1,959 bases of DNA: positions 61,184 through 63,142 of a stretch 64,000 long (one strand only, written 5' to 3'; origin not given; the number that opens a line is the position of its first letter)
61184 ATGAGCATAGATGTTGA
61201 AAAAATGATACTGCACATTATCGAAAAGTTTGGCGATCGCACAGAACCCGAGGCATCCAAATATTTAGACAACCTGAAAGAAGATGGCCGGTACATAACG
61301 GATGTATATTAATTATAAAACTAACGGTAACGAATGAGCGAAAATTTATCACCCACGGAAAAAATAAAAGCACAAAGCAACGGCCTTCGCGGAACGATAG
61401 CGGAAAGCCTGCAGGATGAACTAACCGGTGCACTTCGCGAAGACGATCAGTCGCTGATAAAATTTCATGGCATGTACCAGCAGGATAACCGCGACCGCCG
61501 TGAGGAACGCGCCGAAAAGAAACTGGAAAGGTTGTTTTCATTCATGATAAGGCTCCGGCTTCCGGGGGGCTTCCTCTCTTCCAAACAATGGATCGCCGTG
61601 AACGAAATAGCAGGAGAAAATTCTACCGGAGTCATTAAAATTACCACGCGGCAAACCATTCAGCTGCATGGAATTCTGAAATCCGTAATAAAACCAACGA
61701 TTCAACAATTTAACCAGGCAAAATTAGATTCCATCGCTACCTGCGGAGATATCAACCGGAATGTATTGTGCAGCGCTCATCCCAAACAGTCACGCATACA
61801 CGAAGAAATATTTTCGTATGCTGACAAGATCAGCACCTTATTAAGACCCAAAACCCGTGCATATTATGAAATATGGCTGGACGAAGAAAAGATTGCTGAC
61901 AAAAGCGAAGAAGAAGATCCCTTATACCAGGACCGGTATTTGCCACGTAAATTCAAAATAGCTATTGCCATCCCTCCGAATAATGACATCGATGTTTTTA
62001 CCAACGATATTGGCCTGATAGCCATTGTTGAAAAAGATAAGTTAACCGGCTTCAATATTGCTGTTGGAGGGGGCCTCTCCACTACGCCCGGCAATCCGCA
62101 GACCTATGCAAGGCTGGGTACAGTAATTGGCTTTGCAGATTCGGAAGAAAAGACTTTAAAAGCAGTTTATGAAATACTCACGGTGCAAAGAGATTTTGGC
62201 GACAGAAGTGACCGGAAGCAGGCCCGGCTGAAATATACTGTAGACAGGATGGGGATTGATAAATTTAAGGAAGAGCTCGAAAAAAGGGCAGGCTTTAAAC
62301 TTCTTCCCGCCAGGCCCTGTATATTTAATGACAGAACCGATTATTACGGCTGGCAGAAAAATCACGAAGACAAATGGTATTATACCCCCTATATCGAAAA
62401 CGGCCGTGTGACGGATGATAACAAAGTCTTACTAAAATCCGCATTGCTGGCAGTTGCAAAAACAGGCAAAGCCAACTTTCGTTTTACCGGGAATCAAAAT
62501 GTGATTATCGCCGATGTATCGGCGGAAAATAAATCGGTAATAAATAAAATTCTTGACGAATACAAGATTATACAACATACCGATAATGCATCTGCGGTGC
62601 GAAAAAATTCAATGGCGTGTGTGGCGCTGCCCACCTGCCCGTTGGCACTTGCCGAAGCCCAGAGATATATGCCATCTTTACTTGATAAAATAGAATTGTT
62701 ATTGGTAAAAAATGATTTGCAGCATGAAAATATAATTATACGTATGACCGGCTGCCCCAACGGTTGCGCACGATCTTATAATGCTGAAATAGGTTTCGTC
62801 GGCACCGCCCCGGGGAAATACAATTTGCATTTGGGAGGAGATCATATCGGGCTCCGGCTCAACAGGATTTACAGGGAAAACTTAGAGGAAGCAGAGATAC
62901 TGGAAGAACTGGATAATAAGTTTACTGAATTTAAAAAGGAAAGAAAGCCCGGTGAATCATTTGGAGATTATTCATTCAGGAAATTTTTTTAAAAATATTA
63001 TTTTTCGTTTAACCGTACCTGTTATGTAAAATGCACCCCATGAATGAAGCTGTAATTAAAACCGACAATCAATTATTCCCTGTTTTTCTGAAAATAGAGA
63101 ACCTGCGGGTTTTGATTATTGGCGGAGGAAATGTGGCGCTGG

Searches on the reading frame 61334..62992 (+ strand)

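Call 79: search_protein_families(library=pfam, proteins=[window:61334-62992:+], max_evalue=0.00001)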
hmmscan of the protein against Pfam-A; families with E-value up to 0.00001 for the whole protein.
window:61334-62992:+ (552 aa): 2 families
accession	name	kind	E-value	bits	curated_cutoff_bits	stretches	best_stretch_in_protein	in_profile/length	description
PF01077.27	NIR_SIR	-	7e-48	162.5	27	1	164-322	4-157/158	Nitrite and sulphite reductase 4Fe-4S domain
PF03460.22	NIR_SIR_ferr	-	7.5e-24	83.7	24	2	70-125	9-65/69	Nitrite/Sulfite reductase ferredoxin-like half domain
